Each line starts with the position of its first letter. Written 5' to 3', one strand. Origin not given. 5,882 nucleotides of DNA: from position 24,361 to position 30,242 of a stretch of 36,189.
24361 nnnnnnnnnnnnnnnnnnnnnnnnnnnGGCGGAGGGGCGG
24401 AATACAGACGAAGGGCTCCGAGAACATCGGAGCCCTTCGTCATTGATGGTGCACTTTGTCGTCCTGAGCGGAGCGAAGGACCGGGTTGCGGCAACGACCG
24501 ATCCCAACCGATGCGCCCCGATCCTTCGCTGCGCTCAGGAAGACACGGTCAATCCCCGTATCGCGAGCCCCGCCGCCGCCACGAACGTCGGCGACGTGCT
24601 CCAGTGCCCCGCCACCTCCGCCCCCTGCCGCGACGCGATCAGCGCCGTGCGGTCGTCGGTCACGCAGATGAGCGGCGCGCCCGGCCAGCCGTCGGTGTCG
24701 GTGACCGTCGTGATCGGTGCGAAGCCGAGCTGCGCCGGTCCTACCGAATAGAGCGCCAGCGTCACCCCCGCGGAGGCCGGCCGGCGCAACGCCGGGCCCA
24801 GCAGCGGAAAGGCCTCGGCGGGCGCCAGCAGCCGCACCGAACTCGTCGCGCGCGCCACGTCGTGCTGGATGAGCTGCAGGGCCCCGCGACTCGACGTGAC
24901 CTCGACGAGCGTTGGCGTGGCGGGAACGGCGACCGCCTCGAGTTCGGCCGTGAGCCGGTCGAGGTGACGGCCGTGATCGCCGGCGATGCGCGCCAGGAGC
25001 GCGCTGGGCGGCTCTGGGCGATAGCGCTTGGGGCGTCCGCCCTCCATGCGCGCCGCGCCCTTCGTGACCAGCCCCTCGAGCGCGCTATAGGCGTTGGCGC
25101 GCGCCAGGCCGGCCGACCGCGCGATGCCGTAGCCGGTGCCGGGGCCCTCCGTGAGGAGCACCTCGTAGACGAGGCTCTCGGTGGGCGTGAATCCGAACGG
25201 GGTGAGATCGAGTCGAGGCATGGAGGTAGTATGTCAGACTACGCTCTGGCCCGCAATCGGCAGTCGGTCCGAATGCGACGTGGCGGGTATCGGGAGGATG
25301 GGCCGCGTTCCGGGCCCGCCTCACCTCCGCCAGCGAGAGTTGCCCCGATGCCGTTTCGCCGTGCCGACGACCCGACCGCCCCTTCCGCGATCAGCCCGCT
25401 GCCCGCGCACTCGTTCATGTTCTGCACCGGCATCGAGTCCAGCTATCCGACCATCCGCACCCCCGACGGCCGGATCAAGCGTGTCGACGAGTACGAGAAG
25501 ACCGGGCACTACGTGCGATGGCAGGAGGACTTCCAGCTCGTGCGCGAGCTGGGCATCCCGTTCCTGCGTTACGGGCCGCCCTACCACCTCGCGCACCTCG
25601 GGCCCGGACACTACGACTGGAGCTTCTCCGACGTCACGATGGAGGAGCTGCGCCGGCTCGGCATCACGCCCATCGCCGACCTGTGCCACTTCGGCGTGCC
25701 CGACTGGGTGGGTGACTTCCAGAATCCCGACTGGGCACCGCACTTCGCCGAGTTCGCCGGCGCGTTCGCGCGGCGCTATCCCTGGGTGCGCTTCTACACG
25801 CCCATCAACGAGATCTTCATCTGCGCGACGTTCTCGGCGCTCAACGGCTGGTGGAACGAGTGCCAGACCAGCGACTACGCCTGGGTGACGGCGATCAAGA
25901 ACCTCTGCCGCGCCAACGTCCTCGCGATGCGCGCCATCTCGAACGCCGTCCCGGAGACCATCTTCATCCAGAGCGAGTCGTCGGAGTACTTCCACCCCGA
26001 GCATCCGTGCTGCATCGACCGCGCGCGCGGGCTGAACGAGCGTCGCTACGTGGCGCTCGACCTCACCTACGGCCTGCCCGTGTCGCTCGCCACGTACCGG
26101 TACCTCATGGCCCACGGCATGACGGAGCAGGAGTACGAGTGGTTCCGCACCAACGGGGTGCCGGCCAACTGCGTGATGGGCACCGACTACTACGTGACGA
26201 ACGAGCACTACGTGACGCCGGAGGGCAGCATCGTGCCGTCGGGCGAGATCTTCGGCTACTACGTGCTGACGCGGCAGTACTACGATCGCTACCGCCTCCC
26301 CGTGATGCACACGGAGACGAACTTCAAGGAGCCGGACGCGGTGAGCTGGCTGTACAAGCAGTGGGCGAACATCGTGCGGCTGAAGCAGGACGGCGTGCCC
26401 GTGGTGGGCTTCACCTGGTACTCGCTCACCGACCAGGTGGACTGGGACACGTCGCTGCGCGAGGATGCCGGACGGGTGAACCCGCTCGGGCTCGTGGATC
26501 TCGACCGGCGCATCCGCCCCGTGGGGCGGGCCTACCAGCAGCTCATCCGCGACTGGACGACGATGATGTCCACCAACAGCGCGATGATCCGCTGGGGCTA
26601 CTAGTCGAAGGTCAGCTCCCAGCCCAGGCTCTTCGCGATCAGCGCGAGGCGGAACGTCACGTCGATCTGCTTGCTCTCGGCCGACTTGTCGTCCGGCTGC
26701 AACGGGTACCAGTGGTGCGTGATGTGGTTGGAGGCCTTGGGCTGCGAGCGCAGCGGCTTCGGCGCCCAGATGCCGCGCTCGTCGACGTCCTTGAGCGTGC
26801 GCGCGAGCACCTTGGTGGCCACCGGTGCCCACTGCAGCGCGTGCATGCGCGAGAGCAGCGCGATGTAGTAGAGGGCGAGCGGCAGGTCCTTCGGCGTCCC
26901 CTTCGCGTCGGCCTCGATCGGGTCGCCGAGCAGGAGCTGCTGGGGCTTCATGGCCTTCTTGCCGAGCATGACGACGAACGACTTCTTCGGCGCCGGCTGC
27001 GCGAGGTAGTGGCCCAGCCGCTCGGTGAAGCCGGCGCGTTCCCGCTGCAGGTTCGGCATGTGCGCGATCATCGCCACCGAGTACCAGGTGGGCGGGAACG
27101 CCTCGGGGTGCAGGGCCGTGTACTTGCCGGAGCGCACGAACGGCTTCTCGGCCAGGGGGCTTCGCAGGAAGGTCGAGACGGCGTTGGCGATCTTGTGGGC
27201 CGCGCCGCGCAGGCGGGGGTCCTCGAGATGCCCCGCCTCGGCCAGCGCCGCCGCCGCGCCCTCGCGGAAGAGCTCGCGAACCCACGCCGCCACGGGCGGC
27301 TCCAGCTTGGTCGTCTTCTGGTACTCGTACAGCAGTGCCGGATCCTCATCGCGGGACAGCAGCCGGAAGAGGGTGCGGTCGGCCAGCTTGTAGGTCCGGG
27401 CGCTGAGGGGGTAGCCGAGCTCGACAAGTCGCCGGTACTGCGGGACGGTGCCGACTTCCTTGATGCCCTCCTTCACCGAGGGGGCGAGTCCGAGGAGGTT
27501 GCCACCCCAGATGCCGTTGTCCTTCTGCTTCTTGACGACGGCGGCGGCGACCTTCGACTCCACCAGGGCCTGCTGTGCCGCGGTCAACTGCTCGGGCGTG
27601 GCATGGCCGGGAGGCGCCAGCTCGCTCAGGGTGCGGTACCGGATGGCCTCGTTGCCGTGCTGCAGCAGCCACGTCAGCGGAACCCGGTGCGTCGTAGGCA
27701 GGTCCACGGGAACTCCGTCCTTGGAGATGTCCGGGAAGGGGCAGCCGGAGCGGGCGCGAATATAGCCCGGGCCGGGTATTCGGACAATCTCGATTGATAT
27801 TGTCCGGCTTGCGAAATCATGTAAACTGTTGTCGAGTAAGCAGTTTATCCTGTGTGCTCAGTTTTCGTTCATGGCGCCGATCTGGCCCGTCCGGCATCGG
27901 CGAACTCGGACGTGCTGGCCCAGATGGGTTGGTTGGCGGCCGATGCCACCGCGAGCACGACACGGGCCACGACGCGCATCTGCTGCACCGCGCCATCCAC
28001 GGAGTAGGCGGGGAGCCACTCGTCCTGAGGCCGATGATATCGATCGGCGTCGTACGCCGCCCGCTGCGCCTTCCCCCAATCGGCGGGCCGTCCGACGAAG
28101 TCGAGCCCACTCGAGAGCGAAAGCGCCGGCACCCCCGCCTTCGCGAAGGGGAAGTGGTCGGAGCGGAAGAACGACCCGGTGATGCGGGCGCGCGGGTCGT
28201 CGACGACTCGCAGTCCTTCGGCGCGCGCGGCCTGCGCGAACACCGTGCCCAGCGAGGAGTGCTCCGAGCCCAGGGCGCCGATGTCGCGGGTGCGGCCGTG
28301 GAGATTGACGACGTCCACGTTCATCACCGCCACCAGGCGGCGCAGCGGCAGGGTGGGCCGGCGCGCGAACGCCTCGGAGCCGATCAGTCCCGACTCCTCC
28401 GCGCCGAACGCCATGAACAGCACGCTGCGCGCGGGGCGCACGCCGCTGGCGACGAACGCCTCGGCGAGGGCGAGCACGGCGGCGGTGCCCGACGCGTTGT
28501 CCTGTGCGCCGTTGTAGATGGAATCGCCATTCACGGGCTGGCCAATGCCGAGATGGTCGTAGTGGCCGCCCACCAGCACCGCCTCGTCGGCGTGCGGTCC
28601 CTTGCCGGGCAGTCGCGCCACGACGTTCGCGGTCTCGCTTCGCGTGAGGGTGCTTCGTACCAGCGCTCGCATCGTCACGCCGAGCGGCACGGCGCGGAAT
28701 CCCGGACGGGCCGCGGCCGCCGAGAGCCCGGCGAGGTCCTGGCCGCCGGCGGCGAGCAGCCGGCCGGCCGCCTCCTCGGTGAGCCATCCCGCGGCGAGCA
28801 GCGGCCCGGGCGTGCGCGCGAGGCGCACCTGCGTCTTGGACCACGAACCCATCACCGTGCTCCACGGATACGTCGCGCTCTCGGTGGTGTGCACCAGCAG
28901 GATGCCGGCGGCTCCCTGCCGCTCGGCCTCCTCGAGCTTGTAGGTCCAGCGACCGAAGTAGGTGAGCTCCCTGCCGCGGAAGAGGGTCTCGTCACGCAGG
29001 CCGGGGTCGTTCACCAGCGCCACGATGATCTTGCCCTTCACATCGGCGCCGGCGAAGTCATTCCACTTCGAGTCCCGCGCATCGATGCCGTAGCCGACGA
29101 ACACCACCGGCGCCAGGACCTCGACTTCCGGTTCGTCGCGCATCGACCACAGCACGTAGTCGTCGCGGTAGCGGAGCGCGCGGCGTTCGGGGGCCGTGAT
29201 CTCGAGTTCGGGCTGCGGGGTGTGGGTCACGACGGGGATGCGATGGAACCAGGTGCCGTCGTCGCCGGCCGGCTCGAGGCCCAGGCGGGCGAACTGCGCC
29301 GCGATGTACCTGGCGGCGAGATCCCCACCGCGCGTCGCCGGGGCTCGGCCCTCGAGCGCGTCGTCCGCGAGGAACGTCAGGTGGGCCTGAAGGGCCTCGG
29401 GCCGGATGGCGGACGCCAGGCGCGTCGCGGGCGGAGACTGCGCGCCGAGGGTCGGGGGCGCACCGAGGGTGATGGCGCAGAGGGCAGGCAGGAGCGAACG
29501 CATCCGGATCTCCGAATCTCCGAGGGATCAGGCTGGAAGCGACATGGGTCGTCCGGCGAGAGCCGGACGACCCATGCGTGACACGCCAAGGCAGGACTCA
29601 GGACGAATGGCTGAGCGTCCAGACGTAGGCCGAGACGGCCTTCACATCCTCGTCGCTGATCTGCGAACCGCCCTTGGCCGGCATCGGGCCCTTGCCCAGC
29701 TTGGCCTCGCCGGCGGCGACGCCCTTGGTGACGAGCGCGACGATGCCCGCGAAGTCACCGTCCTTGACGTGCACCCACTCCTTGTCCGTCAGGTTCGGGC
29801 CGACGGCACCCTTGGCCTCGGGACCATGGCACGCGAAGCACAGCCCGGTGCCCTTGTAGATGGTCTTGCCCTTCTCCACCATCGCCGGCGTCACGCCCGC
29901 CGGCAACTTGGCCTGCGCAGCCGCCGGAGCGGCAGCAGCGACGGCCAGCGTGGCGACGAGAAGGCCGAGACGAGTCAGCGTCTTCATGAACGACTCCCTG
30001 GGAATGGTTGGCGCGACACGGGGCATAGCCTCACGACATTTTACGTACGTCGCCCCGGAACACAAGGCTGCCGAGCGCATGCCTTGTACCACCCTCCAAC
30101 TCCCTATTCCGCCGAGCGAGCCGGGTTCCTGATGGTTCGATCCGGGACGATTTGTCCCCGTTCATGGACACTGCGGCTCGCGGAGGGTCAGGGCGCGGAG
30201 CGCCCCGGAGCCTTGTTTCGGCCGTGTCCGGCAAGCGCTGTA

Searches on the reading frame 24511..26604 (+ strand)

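Call 22: search_protein_families(library=pfam, proteins=[window:24511-26604:+], max_evalue=0.001)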
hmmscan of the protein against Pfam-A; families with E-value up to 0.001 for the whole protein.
window:24511-26604:+ (697 aa): 1 family
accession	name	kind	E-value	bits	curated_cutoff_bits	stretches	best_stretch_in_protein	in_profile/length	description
PF00232.24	Glyco_hydro_1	-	2.9e-10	39.6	22.6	1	332-499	55-230/453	Glycosyl hydrolase family 1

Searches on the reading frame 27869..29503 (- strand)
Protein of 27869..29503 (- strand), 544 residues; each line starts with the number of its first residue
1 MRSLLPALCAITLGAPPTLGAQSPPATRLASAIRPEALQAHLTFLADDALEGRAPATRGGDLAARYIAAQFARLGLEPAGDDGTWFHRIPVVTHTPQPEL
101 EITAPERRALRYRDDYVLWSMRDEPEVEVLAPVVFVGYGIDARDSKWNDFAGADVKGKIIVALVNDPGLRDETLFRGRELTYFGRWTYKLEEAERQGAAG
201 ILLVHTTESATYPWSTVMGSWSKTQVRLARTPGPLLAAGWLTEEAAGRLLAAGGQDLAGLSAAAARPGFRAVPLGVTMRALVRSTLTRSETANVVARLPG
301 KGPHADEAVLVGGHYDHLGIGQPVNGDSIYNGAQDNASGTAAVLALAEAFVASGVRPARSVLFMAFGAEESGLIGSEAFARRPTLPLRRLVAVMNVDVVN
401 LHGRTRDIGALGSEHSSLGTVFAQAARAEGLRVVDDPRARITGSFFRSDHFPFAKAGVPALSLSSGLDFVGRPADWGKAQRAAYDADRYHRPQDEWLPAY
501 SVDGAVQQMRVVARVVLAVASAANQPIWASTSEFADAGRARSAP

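Call 22: search_protein_families(library=pfam, proteins=[window:27869-29503:-], max_evalue=0.001)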
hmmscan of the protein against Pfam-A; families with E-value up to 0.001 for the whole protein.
window:27869-29503:- (544 aa): 3 families
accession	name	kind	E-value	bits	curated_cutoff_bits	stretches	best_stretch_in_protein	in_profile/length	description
PF04389.22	Peptidase_M28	-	1.4e-43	149.3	21.3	1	293-496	1-174/193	Peptidase family M28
PF01546.33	Peptidase_M20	-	5.5e-06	26.9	24.6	1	331-384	31-82/206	Peptidase family M20/M25/M40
PF02225.27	PA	-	0.00033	21.1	23.9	0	131-209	3-62/95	PA domain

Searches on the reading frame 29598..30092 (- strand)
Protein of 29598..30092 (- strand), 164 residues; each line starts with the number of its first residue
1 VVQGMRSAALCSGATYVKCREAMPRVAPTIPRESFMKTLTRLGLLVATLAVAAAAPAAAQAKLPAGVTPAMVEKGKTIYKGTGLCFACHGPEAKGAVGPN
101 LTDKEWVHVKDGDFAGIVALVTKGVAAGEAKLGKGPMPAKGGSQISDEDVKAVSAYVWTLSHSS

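Call 22: search_protein_families(library=pfam, proteins=[window:29598-30092:-], max_evalue=0.001)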
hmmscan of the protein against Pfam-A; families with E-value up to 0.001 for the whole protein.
window:29598-30092:- (164 aa): 2 families
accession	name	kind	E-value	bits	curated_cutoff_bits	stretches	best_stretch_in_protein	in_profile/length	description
PF13442.11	Cytochrome_CBB3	-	2.6e-13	50.5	27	1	71-157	2-68/68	Cytochrome C oxidase, cbb3-type, subunit III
PF00034.26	Cytochrom_C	-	5.3e-11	44.1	21.3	1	72-161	1-90/90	Cytochrome c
